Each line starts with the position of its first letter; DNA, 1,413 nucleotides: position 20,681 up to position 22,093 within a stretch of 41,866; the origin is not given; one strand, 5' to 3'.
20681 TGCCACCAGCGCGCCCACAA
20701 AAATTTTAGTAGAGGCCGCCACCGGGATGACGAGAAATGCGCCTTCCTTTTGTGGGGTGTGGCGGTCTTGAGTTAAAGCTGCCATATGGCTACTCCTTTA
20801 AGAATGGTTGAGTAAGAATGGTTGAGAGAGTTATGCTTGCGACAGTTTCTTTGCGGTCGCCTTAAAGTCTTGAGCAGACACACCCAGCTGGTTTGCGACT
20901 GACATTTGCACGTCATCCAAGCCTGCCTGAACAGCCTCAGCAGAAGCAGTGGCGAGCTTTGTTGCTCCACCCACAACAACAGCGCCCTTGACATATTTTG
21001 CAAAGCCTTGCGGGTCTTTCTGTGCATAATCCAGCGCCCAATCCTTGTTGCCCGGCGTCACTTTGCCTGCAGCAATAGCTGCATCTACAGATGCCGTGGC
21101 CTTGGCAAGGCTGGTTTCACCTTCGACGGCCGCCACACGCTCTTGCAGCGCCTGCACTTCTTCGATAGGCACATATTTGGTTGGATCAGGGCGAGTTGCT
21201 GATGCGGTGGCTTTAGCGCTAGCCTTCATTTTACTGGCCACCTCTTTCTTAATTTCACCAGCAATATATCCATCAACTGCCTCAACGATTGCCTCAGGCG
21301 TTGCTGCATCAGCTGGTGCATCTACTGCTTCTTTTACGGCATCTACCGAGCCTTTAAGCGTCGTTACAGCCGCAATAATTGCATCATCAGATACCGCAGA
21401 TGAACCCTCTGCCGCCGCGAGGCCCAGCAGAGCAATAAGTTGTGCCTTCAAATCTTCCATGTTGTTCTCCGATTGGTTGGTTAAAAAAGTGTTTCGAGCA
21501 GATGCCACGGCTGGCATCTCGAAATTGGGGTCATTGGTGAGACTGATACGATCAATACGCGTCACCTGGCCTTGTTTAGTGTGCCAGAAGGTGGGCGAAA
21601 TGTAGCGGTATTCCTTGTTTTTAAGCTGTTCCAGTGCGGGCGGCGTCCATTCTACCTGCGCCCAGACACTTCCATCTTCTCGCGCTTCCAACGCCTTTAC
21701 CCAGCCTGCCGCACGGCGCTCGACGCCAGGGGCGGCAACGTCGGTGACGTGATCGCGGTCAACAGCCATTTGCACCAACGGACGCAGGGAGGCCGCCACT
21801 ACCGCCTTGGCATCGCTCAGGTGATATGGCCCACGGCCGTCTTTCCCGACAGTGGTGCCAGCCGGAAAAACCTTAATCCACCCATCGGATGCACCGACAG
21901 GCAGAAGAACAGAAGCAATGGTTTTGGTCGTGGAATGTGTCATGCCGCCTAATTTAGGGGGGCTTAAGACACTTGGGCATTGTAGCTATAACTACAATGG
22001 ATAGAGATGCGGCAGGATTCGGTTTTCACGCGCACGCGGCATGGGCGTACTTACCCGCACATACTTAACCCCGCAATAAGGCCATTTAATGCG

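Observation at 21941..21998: Identical 32-nt spacing from dyad to ATG at both late promoters predicts leaderless (or 1-2 nt leader) late mRNAs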

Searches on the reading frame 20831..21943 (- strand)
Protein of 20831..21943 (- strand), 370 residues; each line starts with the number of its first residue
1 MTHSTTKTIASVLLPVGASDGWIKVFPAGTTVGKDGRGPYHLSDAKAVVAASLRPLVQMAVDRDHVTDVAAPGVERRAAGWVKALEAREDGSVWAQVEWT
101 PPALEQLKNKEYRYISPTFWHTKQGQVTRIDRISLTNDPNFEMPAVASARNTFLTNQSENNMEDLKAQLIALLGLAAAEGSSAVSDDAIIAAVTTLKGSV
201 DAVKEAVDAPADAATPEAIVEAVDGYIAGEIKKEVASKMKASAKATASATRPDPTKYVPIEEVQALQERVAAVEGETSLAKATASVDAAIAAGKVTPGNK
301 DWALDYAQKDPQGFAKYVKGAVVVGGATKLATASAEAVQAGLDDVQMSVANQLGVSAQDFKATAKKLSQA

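Call 9: search_protein_families(library=pfam, proteins=[window:20831-21943:-], max_evalue=0.01)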
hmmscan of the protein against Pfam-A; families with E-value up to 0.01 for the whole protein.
window:20831-21943:- (370 aa): 1 family
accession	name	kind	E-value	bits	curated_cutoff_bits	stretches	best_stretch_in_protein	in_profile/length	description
PF10123.14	Mu-like_Pro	-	1.8e-65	222.1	25.2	1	23-361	1-329/330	Mu-like prophage I protein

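Call 10: search_protein_families(library=phrogs, proteins=[window:20831-21943:-], max_evalue=0.001)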
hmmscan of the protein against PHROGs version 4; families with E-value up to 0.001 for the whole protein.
window:20831-21943:- (370 aa): 5 families
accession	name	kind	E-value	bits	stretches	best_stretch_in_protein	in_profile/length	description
phrog_328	-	head and packaging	4.5e-75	254.4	1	11-366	11-337/339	head maturation protease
phrog_13230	-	unknown function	9.4e-16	58.9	1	20-132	21-129/138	-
phrog_976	-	head and packaging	2.9e-06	27.9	1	22-309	33-309/415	head maturation protease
phrog_15607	-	unknown function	0.00011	23.2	1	281-366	75-162/167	-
phrog_3894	-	head and packaging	0.00062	20.1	1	156-318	266-418/458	head maturation protease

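Call 12: search_dna_similar(query=window:20831-21943:-, collection=phages, mode=protein, max_rows=30)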
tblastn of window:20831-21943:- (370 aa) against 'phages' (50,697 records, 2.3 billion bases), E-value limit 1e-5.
Records with a match: 273; places in all: 273; records where one place covers at least 80% of the query: 120.
Best place of each record, by identity: <60% 273.
By first word of the organism name: Pseudomonas 118; Ralstonia 88; Bacteriophage 13; Vibrio 12; Escherichia 6; Yersinia 5; Rhodovulum 4; Meiothermus 2; Haemophilus 2; Ochrobactrum 2; and 15 more.
By host as written in the record: Ralstonia solanacearum 66; Pseudomonas aeruginosa 35; - 35; Pseudomonas aeruginosa PA14 31; Vibrio sp. 9; Ralstonia solanacearum Race 3, Biovar 1 6; Yersinia pestis EV76-CN 4; Escherichia coli 3; and 66 more.
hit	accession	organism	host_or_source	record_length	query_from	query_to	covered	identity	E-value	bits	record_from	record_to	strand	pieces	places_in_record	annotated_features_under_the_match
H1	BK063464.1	Mushuvirus mushu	Oscillospiraceae sp. ER4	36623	23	361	92%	30.4%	1e-14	81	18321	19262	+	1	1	head maturation protease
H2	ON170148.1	Ralstonia phage YO088_1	Ralstonia solanacearum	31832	23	363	92%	29.8%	3e-16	86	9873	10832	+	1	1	record has no annotation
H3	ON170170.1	Ralstonia phage YO098_1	Ralstonia solanacearum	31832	23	363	92%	29.8%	3e-16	86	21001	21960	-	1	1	record has no annotation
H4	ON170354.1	Ralstonia phage YO381_1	Ralstonia solanacearum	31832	23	363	92%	29.8%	3e-16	86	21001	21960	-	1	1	record has no annotation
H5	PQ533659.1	Pseudomonas phage Meadow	Pseudomonas aeruginosa PA14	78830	22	365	93%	27.8%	2e-12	75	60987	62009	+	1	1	protease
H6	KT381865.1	Pelagibaca phage vB_PeaS-P1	Pelagibaca abyssi JLT2014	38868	1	363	98%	26.3%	8e-17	88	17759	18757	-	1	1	hypothetical protein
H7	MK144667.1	Pseudomonas phage Spike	Pseudomonas aeruginosa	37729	22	365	93%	27.5%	4e-13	77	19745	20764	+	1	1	protease (I) and scaffold (Z) protein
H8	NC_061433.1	Pseudomonas phage Spike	Pseudomonas aeruginosa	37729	22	365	93%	27.5%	4e-13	77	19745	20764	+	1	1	head maturation protease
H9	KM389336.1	Pseudomonas phage JBD58a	-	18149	22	365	93%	27.5%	2e-12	75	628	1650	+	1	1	record has no annotation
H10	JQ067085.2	Pseudomonas phage PaMx73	Pseudomonas aeruginosa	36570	22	365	93%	27.5%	2e-12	75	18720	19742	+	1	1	protease (I) and scaffold (Z) protein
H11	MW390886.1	Pseudomonas phage AIIMS-Pa-B1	Pseudomonas aeruginosa clinical isolate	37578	22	365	93%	27.5%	2e-12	75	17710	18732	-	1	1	putative protease/scaffold protein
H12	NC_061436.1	Pseudomonas phage AIIMS-Pa-B1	Pseudomonas aeruginosa clinical isolate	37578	22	365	93%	27.5%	2e-12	75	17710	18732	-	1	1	head maturation protease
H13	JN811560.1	Pseudomonas phage JBD26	-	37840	22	365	93%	27.5%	2e-12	75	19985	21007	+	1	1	hypothetical protein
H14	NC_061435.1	Pseudomonas phage JBD26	-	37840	22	365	93%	27.5%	2e-12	75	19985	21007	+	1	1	head maturation protease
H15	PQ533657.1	Pseudomonas phage Frizzy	Pseudomonas aeruginosa PA14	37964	22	365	93%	27.5%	2e-12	75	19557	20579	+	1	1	protease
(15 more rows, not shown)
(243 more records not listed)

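Call 13: find_related_loci(query=window:20831-21943:-, collection=genome_contigs, flank=10000)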
Query window:20831-21943:- (370 aa) in genome_contigs; peptide patterns used: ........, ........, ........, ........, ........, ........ (x = any residue, [..] = any of these).
82 stretches matched a pattern, but none encodes a relative of the query by tblastn (E <= 1e-3).

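Call 14: find_homologous_proteins(query=window:20831-21943:-, max_evalue=1e-20)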
Query window:20831-21943:- (370 aa): 116 proteins with E <= 1e-20 among 8000 candidates.
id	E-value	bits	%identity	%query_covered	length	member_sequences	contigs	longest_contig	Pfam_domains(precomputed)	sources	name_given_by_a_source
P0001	1.4e-229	779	100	100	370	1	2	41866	PF10123.15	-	-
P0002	4.1e-115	403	57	100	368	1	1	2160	PF10123.15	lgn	-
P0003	1.7e-103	365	55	96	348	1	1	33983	PF10123.15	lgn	-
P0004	1.8e-97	345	52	96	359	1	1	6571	PF10123.15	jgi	-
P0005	3.3e-97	344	54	94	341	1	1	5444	PF10123.15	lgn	-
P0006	2.7e-94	335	51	98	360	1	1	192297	PF10123.15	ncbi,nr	ncbi:MAG: phage protease [Alphaproteobacteria bacterium]|nr:phage protease [Alphaproteobacteria bact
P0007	6.9e-93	330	50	98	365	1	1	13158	PF10123.15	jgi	jgi:phage I-like protein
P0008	2.9e-89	318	48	97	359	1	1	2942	PF10123.15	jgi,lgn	-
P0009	8.2e-87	310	47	98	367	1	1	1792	PF10123.15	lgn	-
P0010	1.0e-83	300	49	99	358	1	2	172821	PF10123.15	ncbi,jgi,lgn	jgi:phage I-like protein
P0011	1.2e-83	299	49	95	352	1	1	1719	PF10123.15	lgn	-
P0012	1.2e-79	286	48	95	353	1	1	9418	PF10123.15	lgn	-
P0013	1.4e-75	273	45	99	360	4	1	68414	PF10123.15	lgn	-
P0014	4.9e-75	271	45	96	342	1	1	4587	PF10123.15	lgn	-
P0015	2.9e-74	269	44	93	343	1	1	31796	PF10123.15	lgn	-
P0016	1.9e-70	256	42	94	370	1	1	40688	PF10123.15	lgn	-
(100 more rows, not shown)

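Call 15: find_encoding_contigs(protein=P0003, flank=10000, max_places=2)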
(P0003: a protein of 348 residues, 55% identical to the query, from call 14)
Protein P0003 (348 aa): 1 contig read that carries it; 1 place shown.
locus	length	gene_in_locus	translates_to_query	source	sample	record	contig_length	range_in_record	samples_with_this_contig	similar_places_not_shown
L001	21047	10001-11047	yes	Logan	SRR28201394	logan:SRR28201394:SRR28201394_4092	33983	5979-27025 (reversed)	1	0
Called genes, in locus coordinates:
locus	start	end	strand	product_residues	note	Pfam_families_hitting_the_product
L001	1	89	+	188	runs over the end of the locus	-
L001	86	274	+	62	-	-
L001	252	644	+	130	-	-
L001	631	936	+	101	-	-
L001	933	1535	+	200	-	PF11363:DUF3164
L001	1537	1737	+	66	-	-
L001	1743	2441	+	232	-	PF06252:GemA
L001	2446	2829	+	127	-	PF08765:Mor (faint), PF02796:HTH_7 (faint)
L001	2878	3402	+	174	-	PF00959:Phage_lysozyme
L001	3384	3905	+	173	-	PF03245:Phage_lysis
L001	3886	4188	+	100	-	PF10805:DUF2730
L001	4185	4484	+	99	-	-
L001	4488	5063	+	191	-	PF11985:Phage_Mu_Gp27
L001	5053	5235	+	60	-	-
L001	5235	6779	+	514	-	-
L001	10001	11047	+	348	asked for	PF10123:Mu-like_Pro_N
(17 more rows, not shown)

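Call 16: find_encoding_contigs(protein=P0006, flank=10000, max_places=2)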
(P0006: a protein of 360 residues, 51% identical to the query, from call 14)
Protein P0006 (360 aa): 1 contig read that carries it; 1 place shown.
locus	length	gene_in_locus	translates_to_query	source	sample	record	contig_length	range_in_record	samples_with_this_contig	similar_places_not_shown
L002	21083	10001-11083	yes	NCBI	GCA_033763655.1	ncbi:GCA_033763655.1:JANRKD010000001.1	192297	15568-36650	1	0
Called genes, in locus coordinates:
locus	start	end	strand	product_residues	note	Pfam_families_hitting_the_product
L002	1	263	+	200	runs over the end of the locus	-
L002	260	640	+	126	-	-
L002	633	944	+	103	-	-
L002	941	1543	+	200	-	PF11363:DUF3164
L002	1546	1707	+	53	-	-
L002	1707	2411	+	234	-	PF06252:GemA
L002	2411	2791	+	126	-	PF08765:Mor (faint), PF02796:HTH_7, PF13384:HTH_23 (weak), PF13518:HTH_28 (weak), PF13551:HTH_29 (weak)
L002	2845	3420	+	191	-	PF00959:Phage_lysozyme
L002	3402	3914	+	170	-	PF03245:Phage_lysis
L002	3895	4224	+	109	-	PF10805:DUF2730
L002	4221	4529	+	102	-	-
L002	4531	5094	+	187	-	PF11985:Phage_Mu_Gp27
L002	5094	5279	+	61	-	-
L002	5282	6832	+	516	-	PF03237:Terminase_6N (faint)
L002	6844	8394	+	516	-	PF06074:Portal_Mu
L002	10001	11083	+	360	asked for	PF10123:Mu-like_Pro_N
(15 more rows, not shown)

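Call 17: find_encoding_contigs(protein=P0010, flank=10000, max_places=2)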
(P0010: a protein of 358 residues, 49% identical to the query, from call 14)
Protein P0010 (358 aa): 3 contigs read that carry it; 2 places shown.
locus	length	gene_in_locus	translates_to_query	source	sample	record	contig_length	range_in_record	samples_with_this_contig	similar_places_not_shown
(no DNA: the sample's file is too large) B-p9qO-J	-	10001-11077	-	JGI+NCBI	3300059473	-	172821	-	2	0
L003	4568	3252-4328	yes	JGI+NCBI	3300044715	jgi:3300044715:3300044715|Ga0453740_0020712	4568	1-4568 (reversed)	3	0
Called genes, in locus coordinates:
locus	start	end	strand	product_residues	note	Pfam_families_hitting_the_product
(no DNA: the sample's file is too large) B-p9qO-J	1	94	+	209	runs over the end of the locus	-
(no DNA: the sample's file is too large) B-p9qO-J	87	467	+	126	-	-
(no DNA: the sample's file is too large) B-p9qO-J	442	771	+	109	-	-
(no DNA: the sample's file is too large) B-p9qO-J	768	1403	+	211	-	PF11363:DUF3164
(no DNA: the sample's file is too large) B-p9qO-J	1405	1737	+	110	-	-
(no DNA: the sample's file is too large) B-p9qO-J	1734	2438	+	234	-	PF06252:GemA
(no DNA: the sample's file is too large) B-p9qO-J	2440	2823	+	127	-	PF02796:HTH_7 (weak), PF13384:HTH_23 (weak), PF13518:HTH_28 (weak), PF13551:HTH_29 (weak)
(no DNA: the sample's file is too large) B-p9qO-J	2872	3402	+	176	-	PF00959:Phage_lysozyme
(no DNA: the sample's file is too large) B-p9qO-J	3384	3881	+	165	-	PF03245:Phage_lysis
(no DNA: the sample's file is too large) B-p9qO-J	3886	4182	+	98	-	PF10805:DUF2730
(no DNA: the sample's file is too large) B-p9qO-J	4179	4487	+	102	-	PF16902:FokI_D3 (faint)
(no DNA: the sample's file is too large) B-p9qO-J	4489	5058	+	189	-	PF11985:Phage_Mu_Gp27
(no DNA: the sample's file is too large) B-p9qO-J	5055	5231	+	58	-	-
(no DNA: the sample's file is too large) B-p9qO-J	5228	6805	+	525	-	-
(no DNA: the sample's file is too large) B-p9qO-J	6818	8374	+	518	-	PF06074:Portal_Mu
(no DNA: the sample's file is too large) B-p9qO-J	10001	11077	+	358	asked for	PF10123:Mu-like_Pro_N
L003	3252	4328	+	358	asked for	PF10123:Mu-like_Pro_N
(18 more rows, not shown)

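Call 27: find_related_loci(query=A1, collection=genome_contigs, flank=10000)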
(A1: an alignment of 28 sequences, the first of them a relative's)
Query A1 (370 aa) in genome_contigs; peptide patterns used: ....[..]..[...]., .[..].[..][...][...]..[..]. (x = any residue, [..] = any of these).
498 stretches matched a pattern; 478 encode a relative of the query (tblastn E <= 1e-3); the best 80 are kept; 80 distinct loci.
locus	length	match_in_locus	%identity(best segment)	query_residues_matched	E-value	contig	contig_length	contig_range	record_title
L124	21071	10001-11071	51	4-366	6e-104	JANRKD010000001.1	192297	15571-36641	MAG: Alphaproteobacteria bacterium isolate bins.32 k141_1864051, whole genome shotgun sequence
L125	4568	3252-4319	49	1-365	5e-91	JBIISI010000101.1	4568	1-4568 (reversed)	MAG: Rickettsiales bacterium isolate ME2003-11-11_3300044715_group2_bin75 Rohwer_bin1997_scaffold_4162_c2, whole genome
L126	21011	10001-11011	42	12-366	1e-75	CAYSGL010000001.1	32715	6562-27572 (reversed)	MAG TPA_asm: uncultured Pseudobdellovibrionaceae bacterium isolate SRP304446_co1_7 genome assembly, contig: NODE_908_len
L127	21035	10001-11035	39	9-363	1e-68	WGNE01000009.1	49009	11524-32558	MAG: Alphaproteobacteria bacterium isolate RI_263 c_000000073163, whole genome shotgun sequence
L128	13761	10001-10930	39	22-360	2e-63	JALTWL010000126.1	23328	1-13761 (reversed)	MAG: Micavibrio sp. isolate S141_maxbin2_scaf2bin.253 S141_NODE_1597_length_23328_cov_7.956166, whole genome shotgun seq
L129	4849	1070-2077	37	10-365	6e-62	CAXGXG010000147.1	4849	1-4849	MAG TPA_asm: uncultured Alphaproteobacteria bacterium isolate ERR594337_concoct_183 genome assembly, contig: ERZ11848502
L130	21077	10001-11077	35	15-361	1e-57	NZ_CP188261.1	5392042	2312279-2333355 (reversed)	MAG: Solidesulfovibrio sp. DCME chromosome, complete genome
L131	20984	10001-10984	39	21-359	4e-58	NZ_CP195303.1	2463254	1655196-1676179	Micavibrio aeruginosavorus strain HCB189 chromosome, complete genome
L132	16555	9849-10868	38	11-366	5e-56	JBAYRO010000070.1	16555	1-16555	MAG: Burkholderiaceae bacterium isolate SO_2016_LW2_45 scaffold06739_LW138R_2016, whole genome shotgun sequence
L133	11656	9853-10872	38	11-366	5e-56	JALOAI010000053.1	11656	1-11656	MAG: Pigmentiphaga sp. isolate SO_2017_LW2 bin 146 scaffold_12020_c1_LW138R_2017, whole genome shotgun sequence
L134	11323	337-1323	40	14-366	2e-55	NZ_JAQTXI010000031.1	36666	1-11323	MAG: Neomegalonema sp. isolate STC_130 NODE_2275_length_36666_cov_4.763212_Sandtown_C, whole genome shotgun sequence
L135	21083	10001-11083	37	17-369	4e-55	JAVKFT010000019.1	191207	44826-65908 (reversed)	MAG: Thalassobaculaceae bacterium isolate F1-TOW-08 k141_14390, whole genome shotgun sequence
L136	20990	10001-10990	36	12-360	6e-53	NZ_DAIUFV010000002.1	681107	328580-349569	MAG: Sneathiella sp. isolate CTOTU46467 NODE_3_length_681107_cov_14.929892, whole genome shotgun sequence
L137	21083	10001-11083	36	22-366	2e-52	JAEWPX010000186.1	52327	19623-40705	MAG: Proteobacteria bacterium isolate OH_SBrB_115 k127_899914, whole genome shotgun sequence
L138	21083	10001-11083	35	10-365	4e-52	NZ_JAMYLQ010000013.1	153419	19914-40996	Mesorhizobium sp. M1312 M1312_contig00013, whole genome shotgun sequence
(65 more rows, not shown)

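Call 28: find_related_loci(query=A1, collection=viral_contigs, flank=10000)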
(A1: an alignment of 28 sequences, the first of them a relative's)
Query A1 (370 aa) in viral_contigs; peptide patterns used: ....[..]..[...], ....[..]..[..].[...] (x = any residue, [..] = any of these).
600 stretches matched a pattern (row limit reached: there are more); 544 encode a relative of the query (tblastn E <= 1e-3); the best 80 are kept; 80 distinct loci.
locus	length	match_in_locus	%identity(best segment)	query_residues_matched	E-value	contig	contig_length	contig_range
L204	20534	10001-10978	42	22-366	9e-62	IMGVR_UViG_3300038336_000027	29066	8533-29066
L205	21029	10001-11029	39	11-369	2e-59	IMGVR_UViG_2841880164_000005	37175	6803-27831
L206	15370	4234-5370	37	1-370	4e-59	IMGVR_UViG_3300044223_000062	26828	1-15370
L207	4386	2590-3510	35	15-357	6e-58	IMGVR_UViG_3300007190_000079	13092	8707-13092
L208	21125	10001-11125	37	7-366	9e-58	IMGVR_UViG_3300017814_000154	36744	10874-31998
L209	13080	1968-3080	40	4-366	2e-56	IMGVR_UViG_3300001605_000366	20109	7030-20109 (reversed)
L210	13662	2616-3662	38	23-361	4e-56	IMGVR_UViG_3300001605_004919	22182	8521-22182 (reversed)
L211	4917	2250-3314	36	22-361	6e-54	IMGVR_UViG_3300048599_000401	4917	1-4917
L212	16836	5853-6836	40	22-366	3e-53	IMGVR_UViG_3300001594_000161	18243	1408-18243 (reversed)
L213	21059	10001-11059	37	13-360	5e-53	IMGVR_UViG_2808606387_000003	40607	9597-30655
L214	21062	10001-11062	36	22-361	2e-52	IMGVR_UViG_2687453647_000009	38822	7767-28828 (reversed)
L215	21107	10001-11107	34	8-365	4e-51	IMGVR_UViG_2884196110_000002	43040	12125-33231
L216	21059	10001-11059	36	13-360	3e-51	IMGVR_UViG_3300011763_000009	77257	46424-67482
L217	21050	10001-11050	36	20-363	7e-51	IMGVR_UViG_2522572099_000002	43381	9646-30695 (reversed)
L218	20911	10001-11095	36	8-363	2e-50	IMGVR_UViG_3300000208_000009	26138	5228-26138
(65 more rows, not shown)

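Call 30: find_related_loci(query=A1, collection=metagenome_contigs, flank=10000)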
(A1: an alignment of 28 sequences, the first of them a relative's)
Query A1 (370 aa) in metagenome_contigs; peptide patterns used: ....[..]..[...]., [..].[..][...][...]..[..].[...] (x = any residue, [..] = any of these).
600 stretches matched a pattern (row limit reached: there are more); 526 encode a relative of the query (tblastn E <= 1e-3); the best 80 are kept; 80 distinct loci.
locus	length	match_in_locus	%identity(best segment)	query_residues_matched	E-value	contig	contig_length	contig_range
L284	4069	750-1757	37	10-365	3e-62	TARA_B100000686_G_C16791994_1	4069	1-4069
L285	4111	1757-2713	39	21-361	2e-60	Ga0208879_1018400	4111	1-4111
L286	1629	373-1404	41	19-360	7e-63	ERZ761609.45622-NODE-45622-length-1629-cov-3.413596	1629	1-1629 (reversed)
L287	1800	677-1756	38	22-369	3e-62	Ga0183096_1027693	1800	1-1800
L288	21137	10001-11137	37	1-366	4e-57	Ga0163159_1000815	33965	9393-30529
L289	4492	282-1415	36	7-369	2e-56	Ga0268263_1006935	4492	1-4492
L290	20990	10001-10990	36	12-360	3e-53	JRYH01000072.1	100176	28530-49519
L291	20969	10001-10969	40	11-361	3e-59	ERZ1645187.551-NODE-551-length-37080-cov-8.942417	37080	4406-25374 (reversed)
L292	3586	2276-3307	33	22-360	7e-53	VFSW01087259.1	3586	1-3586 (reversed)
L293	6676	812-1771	37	22-360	9e-53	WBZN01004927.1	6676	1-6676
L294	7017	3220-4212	38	23-369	2e-52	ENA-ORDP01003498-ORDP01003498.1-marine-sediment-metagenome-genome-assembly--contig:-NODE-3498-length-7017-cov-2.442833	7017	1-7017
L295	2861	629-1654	32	22-360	1e-51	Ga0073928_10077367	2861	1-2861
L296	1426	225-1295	31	22-360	6e-53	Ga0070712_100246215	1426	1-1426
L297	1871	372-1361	35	13-366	4e-50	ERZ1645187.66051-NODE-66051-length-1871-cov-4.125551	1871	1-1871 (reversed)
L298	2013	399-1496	33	5-361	3e-49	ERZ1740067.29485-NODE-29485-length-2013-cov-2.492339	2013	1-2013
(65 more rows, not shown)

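Call 45: find_encoding_contigs(protein=P0007, flank=10000, max_places=1)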
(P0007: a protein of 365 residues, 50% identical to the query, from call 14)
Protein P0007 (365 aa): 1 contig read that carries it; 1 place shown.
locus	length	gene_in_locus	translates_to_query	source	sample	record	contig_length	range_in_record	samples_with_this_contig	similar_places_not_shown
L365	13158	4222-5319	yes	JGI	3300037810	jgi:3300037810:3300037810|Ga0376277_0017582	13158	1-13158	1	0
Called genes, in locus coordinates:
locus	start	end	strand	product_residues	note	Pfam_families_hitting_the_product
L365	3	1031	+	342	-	?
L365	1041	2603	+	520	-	PF06074:Portal_Mu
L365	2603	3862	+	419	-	PF04233:Phage_Mu_F, PF18810:PBECR2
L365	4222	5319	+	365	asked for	PF10123:Mu-like_Pro_N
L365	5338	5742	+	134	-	-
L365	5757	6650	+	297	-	PF10124:Mu-like_gpT, PF25209:Phage_capsid_4 (faint)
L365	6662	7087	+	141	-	-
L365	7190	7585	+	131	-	PF07030:Phage_Mu_Gp36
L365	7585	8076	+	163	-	PF05069:Phage_tail_S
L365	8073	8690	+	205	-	PF08873:Phage_Mu_Gp37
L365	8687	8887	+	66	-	PF10948:DUF2635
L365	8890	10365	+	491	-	PF04984:Phage_sheath_1, PF17482:Phage_sheath_1C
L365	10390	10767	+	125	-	PF10618:Tail_tube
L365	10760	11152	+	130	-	PF10109:Phage_TAC_7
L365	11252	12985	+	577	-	PF20155:TMP_3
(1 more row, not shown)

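Call 46: find_encoding_contigs(protein=P0013, flank=10000, max_places=1)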
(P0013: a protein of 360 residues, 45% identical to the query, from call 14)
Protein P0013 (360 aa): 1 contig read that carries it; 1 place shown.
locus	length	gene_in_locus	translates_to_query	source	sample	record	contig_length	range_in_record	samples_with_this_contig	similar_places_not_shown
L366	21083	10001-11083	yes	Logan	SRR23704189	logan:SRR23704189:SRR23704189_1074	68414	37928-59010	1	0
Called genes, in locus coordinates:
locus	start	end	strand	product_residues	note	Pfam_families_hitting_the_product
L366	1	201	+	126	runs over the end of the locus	-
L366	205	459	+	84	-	-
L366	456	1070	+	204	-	PF11363:DUF3164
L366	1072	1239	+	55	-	-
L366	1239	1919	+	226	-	PF06252:GemA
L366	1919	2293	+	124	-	-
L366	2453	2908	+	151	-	-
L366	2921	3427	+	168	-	-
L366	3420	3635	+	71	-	-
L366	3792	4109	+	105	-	PF10805:DUF2730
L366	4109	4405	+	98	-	-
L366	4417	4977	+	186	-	PF11985:Phage_Mu_Gp27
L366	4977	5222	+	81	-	-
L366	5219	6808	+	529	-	-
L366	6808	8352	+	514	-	PF06074:Portal_Mu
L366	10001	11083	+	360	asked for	PF10123:Mu-like_Pro_N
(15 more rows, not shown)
